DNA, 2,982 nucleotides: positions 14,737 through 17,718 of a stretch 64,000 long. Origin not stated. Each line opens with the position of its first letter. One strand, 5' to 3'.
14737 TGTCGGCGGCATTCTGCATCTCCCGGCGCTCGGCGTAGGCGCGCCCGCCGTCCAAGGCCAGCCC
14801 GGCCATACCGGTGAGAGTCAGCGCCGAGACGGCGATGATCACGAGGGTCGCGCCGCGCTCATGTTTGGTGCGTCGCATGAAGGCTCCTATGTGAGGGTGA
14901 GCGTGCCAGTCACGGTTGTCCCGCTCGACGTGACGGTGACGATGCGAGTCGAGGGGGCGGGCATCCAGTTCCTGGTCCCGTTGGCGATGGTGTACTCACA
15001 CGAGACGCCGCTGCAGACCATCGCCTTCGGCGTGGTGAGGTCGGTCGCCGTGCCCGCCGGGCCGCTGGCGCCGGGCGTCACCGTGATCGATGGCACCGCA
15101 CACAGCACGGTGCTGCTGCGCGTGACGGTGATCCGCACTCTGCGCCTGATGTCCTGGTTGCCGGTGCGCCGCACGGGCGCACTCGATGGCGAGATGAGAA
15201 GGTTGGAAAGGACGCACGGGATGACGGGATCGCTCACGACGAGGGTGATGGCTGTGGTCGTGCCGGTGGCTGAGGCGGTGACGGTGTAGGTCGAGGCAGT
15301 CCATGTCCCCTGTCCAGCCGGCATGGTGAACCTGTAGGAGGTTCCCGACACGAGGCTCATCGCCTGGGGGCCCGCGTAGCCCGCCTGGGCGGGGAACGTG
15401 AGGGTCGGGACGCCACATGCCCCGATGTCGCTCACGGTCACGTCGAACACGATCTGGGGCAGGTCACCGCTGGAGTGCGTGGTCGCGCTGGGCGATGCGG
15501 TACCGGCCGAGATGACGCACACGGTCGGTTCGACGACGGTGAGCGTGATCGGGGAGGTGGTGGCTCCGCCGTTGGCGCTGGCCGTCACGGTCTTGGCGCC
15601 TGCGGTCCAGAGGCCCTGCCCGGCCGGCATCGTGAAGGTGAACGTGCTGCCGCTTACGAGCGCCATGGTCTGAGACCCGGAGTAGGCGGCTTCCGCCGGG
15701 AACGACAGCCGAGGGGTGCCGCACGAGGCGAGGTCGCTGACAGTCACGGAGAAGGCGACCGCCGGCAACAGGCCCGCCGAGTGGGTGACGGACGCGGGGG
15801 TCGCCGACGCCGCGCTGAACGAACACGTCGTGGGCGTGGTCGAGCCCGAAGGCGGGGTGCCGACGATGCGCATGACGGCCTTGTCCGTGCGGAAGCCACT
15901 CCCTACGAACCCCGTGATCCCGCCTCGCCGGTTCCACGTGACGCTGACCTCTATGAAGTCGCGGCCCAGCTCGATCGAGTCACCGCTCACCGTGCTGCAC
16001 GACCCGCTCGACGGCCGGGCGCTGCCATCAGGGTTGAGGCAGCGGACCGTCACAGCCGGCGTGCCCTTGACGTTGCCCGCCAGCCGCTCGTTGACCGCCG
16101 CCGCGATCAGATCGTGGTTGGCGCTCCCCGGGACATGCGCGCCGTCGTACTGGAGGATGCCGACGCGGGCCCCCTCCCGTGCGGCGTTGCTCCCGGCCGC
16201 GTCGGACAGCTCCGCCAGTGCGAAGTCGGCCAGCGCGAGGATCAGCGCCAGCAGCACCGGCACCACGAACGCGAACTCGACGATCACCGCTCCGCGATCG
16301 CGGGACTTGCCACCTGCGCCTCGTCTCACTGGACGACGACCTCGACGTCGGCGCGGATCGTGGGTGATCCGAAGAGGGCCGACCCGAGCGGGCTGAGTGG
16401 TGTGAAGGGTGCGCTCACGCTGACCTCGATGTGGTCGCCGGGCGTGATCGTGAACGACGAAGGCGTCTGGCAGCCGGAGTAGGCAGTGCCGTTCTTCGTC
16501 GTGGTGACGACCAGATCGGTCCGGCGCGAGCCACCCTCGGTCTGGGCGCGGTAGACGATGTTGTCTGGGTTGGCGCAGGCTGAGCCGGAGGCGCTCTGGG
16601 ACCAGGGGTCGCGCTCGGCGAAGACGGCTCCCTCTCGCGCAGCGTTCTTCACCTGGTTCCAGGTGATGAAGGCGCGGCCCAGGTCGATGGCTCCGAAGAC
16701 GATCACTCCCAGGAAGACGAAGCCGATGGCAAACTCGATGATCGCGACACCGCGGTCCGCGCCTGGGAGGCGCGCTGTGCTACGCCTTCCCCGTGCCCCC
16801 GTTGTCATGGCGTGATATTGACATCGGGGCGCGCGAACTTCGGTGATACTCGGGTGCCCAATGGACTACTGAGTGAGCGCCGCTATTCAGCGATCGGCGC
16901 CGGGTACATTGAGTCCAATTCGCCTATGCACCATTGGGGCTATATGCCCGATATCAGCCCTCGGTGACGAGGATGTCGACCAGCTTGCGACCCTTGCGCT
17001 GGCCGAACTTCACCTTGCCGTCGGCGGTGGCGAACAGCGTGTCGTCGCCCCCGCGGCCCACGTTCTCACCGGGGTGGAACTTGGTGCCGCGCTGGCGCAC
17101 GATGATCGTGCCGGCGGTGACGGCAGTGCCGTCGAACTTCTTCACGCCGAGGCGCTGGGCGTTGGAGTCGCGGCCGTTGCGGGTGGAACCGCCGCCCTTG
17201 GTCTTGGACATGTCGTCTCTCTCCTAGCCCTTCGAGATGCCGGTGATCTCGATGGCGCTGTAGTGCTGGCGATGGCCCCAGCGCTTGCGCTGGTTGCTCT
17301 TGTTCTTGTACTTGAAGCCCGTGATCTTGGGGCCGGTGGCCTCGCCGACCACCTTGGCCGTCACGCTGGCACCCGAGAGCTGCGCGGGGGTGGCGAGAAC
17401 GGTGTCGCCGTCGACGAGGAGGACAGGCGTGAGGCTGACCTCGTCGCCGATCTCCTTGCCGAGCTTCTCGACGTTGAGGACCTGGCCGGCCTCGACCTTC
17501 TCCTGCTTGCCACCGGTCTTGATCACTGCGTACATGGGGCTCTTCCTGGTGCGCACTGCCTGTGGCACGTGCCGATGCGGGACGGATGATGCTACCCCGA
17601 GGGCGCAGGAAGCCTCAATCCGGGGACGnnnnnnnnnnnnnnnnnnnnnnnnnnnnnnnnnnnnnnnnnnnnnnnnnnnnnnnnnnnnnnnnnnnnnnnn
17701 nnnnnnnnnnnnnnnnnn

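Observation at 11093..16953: Six-gene Flp/TadE/TadG pseudopilin cassette wedged into the rplU-rpmA-obg-proB string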

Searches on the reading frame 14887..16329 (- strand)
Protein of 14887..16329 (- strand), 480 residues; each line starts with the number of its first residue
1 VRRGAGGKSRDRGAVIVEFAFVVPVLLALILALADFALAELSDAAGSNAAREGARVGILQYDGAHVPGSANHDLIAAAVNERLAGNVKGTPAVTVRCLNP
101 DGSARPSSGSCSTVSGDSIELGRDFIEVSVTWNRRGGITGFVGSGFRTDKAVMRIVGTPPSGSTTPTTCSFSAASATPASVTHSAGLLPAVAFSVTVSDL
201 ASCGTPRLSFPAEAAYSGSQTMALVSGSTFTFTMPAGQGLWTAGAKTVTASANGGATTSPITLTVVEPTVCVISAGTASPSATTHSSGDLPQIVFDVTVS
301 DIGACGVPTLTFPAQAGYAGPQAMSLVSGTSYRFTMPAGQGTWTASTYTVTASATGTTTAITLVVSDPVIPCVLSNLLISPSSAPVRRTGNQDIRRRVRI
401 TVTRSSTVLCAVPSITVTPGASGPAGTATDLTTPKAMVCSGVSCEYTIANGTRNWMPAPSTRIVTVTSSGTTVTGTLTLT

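Call 6: search_protein_families(library=pfam, proteins=[window:14887-16329:-], max_evalue=0.1)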
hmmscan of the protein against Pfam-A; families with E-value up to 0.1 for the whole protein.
window:14887-16329:- (480 aa): 1 family
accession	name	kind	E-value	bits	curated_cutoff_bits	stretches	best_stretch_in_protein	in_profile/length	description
PF07811.17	TadE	-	2e-08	34.7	22.9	1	13-55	1-43/43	TadE-like protein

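Call 27: find_homologous_proteins(query=window:14887-16329:-, max_evalue=0.001)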
Query window:14887-16329:- (480 aa): 27 proteins with E <= 0.001 among 8000 candidates.
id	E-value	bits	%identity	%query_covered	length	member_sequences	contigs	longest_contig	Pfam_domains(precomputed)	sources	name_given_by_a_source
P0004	0.0e+0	1011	100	100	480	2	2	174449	PF07811.18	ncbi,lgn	ncbi:MAG: TadE/TadG family type IV pilus assembly protein [Actinomycetota bacterium]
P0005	3.4e-196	671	68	100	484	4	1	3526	PF07811.18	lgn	-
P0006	6.4e-195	666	68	98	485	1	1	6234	PF07811.18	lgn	-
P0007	6.6e-191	653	66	97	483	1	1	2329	PF07811.18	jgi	jgi:TadE-like protein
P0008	1.3e-175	603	63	95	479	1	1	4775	PF07811.18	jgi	jgi:Flp pilus assembly protein TadG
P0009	1.8e-171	589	63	97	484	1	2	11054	PF07811.18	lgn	-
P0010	1.8e-171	589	63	97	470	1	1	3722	PF07811.18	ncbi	ncbi:MAG: TadE/TadG family type IV pilus assembly protein [Microthrixaceae bacterium]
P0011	1.2e-168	580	62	97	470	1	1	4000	PF07811.18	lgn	-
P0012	3.1e-167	575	63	97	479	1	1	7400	PF07811.18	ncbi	-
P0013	8.5e-158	544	58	99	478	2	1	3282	PF07811.18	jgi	jgi:hypothetical protein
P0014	1.4e-157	543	59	99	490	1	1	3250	PF07811.18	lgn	-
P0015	9.3e-157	541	59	98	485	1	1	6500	PF07811.18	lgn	-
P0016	2.1e-153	530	58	97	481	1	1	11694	PF07811.18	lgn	-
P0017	3.1e-152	526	56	100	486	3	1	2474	PF07811.18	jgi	jgi:Flp pilus assembly protein TadG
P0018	3.9e-152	525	58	96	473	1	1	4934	PF07811.18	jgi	-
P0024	1.0e-107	379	48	100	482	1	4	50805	PF07811.18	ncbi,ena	-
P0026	3.5e-69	252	53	53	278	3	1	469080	-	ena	-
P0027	2.8e-62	229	43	73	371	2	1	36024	PF07811.18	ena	-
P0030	4.6e-28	116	43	38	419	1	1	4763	PF03160.21,PF07811.18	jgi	jgi:hypothetical protein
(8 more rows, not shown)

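Call 28: find_encoding_contigs(protein=P0024, flank=10000, max_places=2)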
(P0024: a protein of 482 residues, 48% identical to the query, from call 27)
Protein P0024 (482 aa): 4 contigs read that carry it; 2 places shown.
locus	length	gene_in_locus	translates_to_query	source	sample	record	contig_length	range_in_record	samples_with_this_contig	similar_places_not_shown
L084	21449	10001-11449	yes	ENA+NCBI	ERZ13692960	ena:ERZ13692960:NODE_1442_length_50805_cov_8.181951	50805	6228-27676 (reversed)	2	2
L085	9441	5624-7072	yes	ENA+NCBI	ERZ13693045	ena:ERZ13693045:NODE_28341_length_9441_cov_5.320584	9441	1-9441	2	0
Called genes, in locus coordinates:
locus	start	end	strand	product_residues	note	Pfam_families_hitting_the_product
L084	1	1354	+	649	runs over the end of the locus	PF19864:Radical_SAM_N2, PF04055:Radical_SAM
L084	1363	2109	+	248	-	PF10105:DUF2344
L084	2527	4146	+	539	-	PF10150:RNase_E_G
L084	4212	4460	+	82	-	-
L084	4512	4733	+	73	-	-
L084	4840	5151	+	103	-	PF00829:Ribosomal_L21p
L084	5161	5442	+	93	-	PF01016:Ribosomal_L27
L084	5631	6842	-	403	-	PF02720:DUF222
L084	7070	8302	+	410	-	PF13173:AAA_14, PF13635:DUF4143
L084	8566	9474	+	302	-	PF12844:HTH_19 (faint), PF13560:HTH_31 (weak), PF01381:HTH_3 (weak), PF01381:HTH_3, PF13560:HTH_31 (weak), PF01381:HTH_3, PF13560:HTH_31, PF01381:HTH_3, +3 more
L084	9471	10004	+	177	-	PF07811:TadE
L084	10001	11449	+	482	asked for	PF07811:TadE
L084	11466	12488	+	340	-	PF13400:Tad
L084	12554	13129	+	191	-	PF07811:TadE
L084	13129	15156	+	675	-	PF13400:Tad (weak)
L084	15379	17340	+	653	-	PF13400:Tad (faint)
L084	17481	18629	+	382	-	PF01018:GTP1_OBG, PF01926:MMR_HSR1, PF02421:FeoB_N, PF09269:DUF1967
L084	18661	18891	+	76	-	-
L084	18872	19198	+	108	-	PF02452:PemK_toxin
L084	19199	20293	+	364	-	PF00696:AA_kinase, PF01472:PUA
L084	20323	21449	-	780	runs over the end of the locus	-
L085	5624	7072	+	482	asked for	PF07811:TadE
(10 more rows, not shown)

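Call 29: find_encoding_contigs(protein=P0027, flank=10000, max_places=2)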
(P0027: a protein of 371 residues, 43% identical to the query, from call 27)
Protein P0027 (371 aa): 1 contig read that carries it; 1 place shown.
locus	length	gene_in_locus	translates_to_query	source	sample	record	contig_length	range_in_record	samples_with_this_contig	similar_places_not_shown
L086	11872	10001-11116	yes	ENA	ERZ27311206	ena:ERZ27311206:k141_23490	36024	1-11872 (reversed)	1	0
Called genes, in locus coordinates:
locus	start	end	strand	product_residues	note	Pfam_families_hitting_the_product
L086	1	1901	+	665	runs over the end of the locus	PF03717:PBP_dimer, PF00905:Transpeptidase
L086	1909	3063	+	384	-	PF01098:FTSW_RODA_SPOVE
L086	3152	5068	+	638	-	PF19864:Radical_SAM_N2, PF04055:Radical_SAM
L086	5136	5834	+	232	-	PF10105:DUF2344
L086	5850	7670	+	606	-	PF10150:RNase_E_G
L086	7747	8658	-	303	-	PF06724:DUF1206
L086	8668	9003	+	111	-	PF00829:Ribosomal_L21p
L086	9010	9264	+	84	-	PF01016:Ribosomal_L27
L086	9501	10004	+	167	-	PF07811:TadE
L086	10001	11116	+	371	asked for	PF07811:TadE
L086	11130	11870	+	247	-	?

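Call 30: find_encoding_contigs(protein=P0026, flank=10000, max_places=2)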
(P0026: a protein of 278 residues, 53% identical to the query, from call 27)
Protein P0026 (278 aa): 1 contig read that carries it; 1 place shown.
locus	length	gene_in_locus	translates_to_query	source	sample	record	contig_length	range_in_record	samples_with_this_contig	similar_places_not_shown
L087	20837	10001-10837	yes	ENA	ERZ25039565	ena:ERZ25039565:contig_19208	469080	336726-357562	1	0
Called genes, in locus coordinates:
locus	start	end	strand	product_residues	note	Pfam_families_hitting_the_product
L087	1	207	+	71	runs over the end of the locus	-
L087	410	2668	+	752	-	PF03717:PBP_dimer (weak), PF00905:Transpeptidase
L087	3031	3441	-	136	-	-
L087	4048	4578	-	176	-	-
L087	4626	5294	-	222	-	-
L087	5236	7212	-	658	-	-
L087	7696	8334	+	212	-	PF10150:RNase_E_G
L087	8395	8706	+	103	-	PF00829:Ribosomal_L21p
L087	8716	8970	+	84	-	PF01016:Ribosomal_L27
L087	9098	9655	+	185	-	PF07811:TadE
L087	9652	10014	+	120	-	PF07811:TadE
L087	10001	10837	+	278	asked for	-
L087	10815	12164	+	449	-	PF13400:Tad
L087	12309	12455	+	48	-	-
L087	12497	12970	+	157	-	PF07811:TadE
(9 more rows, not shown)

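Call 68: search_protein_families(library=ncbifam, proteins=[window:14887-16329:-], max_evalue=0.01)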
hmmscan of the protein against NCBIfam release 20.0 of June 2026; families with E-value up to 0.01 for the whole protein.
window:14887-16329:- (480 aa): 0 families

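Call 78: search_protein_families(library=pfam, proteins=[L084:8566-9474:+], max_evalue=0.001)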
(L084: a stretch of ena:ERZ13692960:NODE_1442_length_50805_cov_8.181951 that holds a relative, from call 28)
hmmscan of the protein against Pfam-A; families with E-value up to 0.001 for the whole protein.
L084:8566-9474:+ (302 aa): 14 families
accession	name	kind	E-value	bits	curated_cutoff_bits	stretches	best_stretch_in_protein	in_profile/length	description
PF01381.28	HTH_3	-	9.8e-41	138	23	4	241-290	3-51/55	Helix-turn-helix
PF13560.12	HTH_31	-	1.5e-33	115.4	27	4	235-290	1-57/64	Helix-turn-helix domain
PF12844.13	HTH_19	-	1.7e-16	60.3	30.2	0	97-142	8-53/64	Helix-turn-helix domain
PF13443.12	HTH_26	-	2.3e-09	37.8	22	0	251-288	13-51/63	Cro/C1-type HTH DNA-binding domain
PF13518.12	HTH_28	-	4.5e-06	27.1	25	0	32-52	14-34/52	Helix-turn-helix domain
PF15943.11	YdaS_toxin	-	1.4e-05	25.2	30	0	34-62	12-40/65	Bacterial toxin YdaS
PF13384.12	HTH_23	-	4.2e-05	23.7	24.6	0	245-270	16-39/50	Homeodomain-like domain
PF13551.12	HTH_29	-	0.00014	22.3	28.1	0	248-270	11-34/64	Winged helix-turn helix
PF14549.12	P22_Cro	-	0.00015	21.9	30.2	0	181-205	13-35/60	DNA-binding transcriptional regulator Cro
PF13744.12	HTH_37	-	0.00028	21.1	27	0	10-56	11-57/80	Helix-turn-helix domain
PF05344.16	DUF746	-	0.00031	21.1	26.9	0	248-269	12-33/64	Domain of Unknown Function (DUF746)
PF13542.12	HTH_Tnp_ISL3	-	0.00038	20.3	27.4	0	252-270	30-48/51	Helix-turn-helix domain of transposase family ISL3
PF00376.29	MerR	-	0.00087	19.5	28.2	0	35-52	4-21/38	MerR family regulatory protein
PF00046.35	Homeodomain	-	0.00093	19.4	22.9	0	30-50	27-47/57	Homeodomain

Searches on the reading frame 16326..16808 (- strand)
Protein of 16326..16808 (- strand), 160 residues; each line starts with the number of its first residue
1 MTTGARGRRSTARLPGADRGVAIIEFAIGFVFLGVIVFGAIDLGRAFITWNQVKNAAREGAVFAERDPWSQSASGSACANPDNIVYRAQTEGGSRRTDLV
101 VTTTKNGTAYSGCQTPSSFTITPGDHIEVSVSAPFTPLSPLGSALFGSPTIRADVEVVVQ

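Call 6: search_protein_families(library=pfam, proteins=[window:16326-16808:-], max_evalue=0.1)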
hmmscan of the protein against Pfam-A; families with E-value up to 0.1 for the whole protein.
window:16326-16808:- (160 aa): 2 families
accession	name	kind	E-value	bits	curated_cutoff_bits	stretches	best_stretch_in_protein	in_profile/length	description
PF07811.17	TadE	-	3e-12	46.9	22.9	1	20-61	1-42/43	TadE-like protein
PF13400.11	Tad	-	0.02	15.6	22.3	1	20-57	1-37/47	Putative Flp pilus-assembly TadE/G-like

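Call 68: search_protein_families(library=ncbifam, proteins=[window:16326-16808:-], max_evalue=0.01)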
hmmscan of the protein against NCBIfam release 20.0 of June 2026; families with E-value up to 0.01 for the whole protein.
window:16326-16808:- (160 aa): 1 family
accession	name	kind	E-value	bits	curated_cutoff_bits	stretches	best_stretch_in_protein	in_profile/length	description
TIGR03816.1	tadE_like_DECH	hypoth_equivalog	0.0027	17.9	50.95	1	18-104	1-88/109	Rv3654c family TadE-like protein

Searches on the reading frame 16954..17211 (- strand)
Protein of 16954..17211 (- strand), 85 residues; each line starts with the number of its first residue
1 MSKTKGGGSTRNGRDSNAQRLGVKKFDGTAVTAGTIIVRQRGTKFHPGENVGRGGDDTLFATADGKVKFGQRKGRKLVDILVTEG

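Call 6: search_protein_families(library=pfam, proteins=[window:16954-17211:-], max_evalue=0.1)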
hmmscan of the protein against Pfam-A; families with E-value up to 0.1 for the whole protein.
window:16954-17211:- (85 aa): 1 family
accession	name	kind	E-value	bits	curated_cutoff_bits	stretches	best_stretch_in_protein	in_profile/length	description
PF01016.24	Ribosomal_L27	-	5.2e-36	123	20.5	1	3-80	2-79/79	Ribosomal L27 protein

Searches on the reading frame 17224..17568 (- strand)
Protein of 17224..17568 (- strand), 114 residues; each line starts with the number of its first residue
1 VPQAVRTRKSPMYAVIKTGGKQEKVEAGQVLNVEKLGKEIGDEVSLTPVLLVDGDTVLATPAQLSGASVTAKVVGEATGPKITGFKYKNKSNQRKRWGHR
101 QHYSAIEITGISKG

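Call 6: search_protein_families(library=pfam, proteins=[window:17224-17568:-], max_evalue=0.1)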
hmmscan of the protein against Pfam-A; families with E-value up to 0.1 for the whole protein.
window:17224-17568:- (114 aa): 1 family
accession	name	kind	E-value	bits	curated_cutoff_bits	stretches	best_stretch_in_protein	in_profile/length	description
PF00829.26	Ribosomal_L21p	-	1.3e-32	112.4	27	1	12-111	1-99/99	Ribosomal prokaryotic L21 protein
